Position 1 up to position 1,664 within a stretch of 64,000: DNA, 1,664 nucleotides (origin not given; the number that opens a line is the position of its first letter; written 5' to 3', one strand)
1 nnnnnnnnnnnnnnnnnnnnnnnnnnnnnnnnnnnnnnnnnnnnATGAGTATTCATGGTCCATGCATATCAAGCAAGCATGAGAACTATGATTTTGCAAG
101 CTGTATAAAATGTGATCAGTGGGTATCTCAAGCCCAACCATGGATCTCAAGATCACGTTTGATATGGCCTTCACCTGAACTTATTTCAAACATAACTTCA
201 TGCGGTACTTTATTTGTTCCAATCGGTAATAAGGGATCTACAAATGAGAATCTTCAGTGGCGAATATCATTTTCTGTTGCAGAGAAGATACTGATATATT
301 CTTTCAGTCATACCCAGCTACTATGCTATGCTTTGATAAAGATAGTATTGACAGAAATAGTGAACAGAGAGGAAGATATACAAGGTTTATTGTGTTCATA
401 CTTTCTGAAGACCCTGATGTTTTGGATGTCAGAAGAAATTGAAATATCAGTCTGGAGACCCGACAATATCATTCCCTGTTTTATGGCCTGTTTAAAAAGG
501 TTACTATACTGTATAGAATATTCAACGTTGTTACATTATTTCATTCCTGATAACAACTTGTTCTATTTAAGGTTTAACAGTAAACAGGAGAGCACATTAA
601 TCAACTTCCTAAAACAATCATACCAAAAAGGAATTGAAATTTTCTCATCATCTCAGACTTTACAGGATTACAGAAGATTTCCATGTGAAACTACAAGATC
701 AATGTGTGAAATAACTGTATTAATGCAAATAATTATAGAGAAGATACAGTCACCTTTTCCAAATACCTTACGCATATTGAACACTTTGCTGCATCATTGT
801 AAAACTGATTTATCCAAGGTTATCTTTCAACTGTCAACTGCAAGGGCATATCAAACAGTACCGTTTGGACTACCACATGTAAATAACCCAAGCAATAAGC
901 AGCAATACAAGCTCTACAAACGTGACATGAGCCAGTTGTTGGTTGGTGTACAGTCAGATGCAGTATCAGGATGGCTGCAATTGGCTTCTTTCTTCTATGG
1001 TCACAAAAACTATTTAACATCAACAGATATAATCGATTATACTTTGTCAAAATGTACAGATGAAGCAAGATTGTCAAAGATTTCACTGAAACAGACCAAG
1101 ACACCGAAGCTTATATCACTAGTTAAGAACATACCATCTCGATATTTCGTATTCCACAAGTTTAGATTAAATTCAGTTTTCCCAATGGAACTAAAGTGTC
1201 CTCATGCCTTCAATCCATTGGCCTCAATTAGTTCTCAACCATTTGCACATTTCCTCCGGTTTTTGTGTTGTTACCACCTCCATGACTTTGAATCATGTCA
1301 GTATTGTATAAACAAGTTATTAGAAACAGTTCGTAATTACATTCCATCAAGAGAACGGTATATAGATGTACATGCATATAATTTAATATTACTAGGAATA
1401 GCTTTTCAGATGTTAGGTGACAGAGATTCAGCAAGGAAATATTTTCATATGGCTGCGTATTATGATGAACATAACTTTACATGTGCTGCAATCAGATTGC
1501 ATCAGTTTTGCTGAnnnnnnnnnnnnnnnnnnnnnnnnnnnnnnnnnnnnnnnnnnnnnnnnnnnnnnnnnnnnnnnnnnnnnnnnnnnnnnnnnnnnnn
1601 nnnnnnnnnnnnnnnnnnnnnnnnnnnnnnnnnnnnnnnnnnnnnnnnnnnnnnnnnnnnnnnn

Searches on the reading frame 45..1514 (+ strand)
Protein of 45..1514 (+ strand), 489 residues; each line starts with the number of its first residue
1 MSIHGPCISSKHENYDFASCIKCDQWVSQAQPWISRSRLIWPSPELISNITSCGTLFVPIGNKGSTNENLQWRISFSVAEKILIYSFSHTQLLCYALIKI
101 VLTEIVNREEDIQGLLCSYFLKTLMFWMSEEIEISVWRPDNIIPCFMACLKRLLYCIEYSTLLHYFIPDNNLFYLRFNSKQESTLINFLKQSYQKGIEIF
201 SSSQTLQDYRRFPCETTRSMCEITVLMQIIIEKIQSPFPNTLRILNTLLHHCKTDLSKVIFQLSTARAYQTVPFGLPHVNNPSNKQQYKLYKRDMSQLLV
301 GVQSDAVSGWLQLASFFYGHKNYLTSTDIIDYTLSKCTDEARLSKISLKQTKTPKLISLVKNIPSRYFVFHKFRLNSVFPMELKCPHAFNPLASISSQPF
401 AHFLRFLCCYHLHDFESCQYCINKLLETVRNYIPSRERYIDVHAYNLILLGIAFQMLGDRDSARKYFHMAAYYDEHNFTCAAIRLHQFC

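Call 10: search_protein_families(library=pfam, proteins=[window:45-1514:+], max_evalue=0.01)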
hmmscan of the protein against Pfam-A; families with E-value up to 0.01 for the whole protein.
window:45-1514:+ (489 aa): 3 families
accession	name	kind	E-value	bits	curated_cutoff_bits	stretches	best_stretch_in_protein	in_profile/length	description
PF20266.3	Mab-21_C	-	6.7e-15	55.5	24.1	1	94-187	5-98/102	Mab-21 protein HhH/H2TH-like domain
PF03281.20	Mab-21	-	8.6e-07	29.6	24.1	1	16-85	125-196/197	Mab-21 protein nucleotidyltransferase domain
PF07719.23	TPR_2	-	0.0045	17.5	27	0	445-477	2-34/34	Tetratricopeptide repeat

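Call 12: find_homologous_proteins(query=window:45-1514:+)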
Query window:45-1514:+ (489 aa): 546 proteins with E <= 0.001 among 3632 candidates; the best 120 are listed.
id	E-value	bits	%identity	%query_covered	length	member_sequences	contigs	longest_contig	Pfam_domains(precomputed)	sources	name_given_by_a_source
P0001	1.5e-285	965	67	100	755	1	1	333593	PF20266.4,PF03281.21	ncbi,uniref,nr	ncbi:Hypothetical predicted protein [Mytilus galloprovincialis]|uniref:Mab-21-like HhH/H2TH-like dom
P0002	1.2e-229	781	71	100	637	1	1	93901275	PF20266.4,PF03281.21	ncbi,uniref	ncbi:uncharacterized protein [Mytilus edulis]|uniref:uncharacterized protein n=1 Tax=Mytilus edulis 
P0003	3.1e-225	766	71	100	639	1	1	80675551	PF20266.4,PF03281.21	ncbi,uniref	ncbi:uncharacterized protein LOC134727321 [Mytilus trossulus]|uniref:uncharacterized protein LOC1347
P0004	6.3e-221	752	70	100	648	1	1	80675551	PF20266.4,PF03281.21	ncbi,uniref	ncbi:uncharacterized protein LOC134681645 [Mytilus trossulus]|uniref:uncharacterized protein LOC1346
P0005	1.2e-219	748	70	100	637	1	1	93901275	PF20266.4,PF03281.21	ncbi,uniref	ncbi:uncharacterized protein [Mytilus edulis]|uniref:uncharacterized protein n=1 Tax=Mytilus edulis 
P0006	2.3e-218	744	71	97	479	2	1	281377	PF20266.4,PF03281.21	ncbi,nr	ncbi:Hypothetical predicted protein [Mytilus galloprovincialis]|nr:Hypothetical predicted protein [M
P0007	1.5e-207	708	69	96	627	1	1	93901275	PF20266.4,PF03281.21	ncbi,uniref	ncbi:uncharacterized protein [Mytilus edulis]|uniref:uncharacterized protein n=1 Tax=Mytilus edulis 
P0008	6.4e-207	706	68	100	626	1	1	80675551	PF20266.4,PF03281.21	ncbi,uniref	ncbi:uncharacterized protein LOC134727322 [Mytilus trossulus]|uniref:uncharacterized protein LOC1347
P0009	1.3e-195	669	65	99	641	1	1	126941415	PF20266.4,PF03281.21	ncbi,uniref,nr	ncbi:uncharacterized protein LOC127739119 [Mytilus californianus]|uniref:uncharacterized protein LOC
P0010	2.4e-190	651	62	99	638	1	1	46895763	PF20266.4,PF03281.21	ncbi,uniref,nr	ncbi:uncharacterized protein LOC127722996 [Mytilus californianus]|uniref:uncharacterized protein LOC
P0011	5.9e-186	637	61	100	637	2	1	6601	PF20266.4,PF03281.21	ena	-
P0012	4.6e-178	611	59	99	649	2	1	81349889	PF20266.4,PF03281.21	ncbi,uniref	ncbi:uncharacterized protein LOC143054149 [Mytilus galloprovincialis]|uniref:uncharacterized protein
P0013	1.6e-174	599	58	99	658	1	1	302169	PF20266.4,PF03281.21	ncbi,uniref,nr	ncbi:Hypothetical predicted protein [Mytilus galloprovincialis]|uniref:Mab-21-like HhH/H2TH-like dom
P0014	6.4e-174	597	59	100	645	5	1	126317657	PF20266.4,PF03281.21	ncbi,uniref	ncbi:cyclic GMP-AMP synthase-like receptor 2 [Mytilus edulis]|uniref:cyclic GMP-AMP synthase-like re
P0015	1.7e-173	596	58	99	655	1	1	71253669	PF20266.4,PF03281.21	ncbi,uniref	ncbi:uncharacterized protein LOC134690820 [Mytilus trossulus]|uniref:uncharacterized protein LOC1346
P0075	9.0e-122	425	80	46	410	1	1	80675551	PF20266.4,PF03281.21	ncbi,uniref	ncbi:cyclic GMP-AMP synthase-like [Mytilus trossulus]|uniref:cyclic GMP-AMP synthase-like n=1 Tax=My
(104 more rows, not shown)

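Call 13: find_encoding_contigs(protein=P0002, flank=10000, max_places=4)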
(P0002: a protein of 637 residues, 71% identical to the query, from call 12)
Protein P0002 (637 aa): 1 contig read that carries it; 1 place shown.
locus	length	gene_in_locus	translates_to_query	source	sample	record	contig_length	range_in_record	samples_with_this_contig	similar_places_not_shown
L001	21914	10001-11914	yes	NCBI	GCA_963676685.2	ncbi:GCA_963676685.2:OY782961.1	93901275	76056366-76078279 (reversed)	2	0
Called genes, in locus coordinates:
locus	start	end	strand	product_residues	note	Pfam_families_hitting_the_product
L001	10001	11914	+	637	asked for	PF03281:Mab-21 (weak), PF20266:Mab-21_C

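Call 14: find_encoding_contigs(protein=P0003, flank=10000, max_places=4)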
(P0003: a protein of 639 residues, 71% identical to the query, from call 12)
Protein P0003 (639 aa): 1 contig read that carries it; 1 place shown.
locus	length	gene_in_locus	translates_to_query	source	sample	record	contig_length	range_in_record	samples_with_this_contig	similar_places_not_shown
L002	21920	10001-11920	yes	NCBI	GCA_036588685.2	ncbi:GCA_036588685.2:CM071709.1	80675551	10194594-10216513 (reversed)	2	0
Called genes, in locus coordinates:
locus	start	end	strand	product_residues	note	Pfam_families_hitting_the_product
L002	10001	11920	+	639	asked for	PF03281:Mab-21 (weak), PF20266:Mab-21_C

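Call 16: find_encoding_contigs(protein=P0001, flank=10000, max_places=4)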
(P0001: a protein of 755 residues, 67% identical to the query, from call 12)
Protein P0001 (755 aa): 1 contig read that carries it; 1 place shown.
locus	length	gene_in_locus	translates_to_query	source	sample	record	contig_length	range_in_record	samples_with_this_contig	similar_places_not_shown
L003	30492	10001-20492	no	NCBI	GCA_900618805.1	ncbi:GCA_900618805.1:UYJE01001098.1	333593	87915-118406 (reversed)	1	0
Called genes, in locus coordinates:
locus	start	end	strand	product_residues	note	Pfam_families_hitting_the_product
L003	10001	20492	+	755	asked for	PF03281:Mab-21 (faint), PF20266:Mab-21_C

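Call 17: find_encoding_contigs(protein=P0006, flank=10000, max_places=4)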
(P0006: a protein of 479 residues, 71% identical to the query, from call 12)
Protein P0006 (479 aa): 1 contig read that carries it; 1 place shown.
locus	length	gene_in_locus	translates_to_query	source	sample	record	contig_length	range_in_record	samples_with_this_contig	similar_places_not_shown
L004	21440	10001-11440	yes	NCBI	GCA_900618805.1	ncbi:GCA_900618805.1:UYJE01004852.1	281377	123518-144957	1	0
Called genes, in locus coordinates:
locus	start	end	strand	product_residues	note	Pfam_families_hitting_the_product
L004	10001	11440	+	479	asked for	PF03281:Mab-21 (weak), PF20266:Mab-21_C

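Call 31: find_encoding_contigs(protein=P0075, flank=10000, max_places=3)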
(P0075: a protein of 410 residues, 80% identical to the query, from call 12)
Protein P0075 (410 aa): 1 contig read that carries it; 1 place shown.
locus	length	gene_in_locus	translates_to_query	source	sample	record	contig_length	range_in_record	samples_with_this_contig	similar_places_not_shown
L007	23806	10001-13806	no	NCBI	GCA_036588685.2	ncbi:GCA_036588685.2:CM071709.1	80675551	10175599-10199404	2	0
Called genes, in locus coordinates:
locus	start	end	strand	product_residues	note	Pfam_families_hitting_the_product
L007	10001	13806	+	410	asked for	PF03281:Mab-21 (weak), PF20266:Mab-21_C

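Call 32: find_encoding_contigs(protein=P0004, flank=10000, max_places=3)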
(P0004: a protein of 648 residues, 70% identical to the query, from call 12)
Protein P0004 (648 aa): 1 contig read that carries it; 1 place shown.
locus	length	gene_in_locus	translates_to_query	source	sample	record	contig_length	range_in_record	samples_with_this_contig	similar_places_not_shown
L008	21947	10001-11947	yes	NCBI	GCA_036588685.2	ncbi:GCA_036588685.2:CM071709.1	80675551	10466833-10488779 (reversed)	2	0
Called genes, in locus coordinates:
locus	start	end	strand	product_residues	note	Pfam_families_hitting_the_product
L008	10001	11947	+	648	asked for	PF03281:Mab-21 (weak), PF20266:Mab-21_C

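Call 33: find_encoding_contigs(protein=P0005, flank=10000, max_places=3)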
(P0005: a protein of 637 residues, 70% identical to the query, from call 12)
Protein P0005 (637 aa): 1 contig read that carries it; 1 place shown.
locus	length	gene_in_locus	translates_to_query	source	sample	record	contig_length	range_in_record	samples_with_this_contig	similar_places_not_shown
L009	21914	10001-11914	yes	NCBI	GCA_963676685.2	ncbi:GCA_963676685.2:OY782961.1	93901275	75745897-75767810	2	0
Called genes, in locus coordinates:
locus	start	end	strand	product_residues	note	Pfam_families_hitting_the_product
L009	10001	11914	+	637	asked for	PF03281:Mab-21 (weak), PF20266:Mab-21_C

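Call 45: find_encoding_contigs(protein=P0007, flank=10000, max_places=3)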
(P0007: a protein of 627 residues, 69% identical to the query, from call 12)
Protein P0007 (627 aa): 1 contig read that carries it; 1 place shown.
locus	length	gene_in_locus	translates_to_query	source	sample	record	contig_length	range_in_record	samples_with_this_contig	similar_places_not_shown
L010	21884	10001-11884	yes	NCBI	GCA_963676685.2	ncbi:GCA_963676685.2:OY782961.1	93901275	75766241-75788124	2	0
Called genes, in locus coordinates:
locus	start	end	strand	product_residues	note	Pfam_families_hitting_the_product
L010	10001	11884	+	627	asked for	PF03281:Mab-21 (weak), PF20266:Mab-21_C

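Call 46: find_encoding_contigs(protein=P0008, flank=10000, max_places=3)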
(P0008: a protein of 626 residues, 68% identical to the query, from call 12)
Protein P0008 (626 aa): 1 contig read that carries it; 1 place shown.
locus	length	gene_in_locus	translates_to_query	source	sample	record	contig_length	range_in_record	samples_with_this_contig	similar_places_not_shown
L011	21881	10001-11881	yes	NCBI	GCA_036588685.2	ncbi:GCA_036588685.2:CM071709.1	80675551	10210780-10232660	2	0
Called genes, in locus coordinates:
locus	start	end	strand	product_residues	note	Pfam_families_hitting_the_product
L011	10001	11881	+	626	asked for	PF03281:Mab-21 (weak), PF20266:Mab-21_C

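Call 47: find_encoding_contigs(protein=P0009, flank=10000, max_places=3)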
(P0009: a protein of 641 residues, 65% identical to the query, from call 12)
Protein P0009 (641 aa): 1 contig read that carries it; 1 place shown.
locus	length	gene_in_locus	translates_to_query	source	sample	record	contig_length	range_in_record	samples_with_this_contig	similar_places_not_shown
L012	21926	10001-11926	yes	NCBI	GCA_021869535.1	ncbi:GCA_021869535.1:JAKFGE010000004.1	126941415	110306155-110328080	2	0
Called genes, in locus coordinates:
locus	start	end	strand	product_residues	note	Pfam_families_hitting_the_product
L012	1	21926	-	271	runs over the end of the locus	-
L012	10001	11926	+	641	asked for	PF03281:Mab-21 (faint), PF20266:Mab-21_C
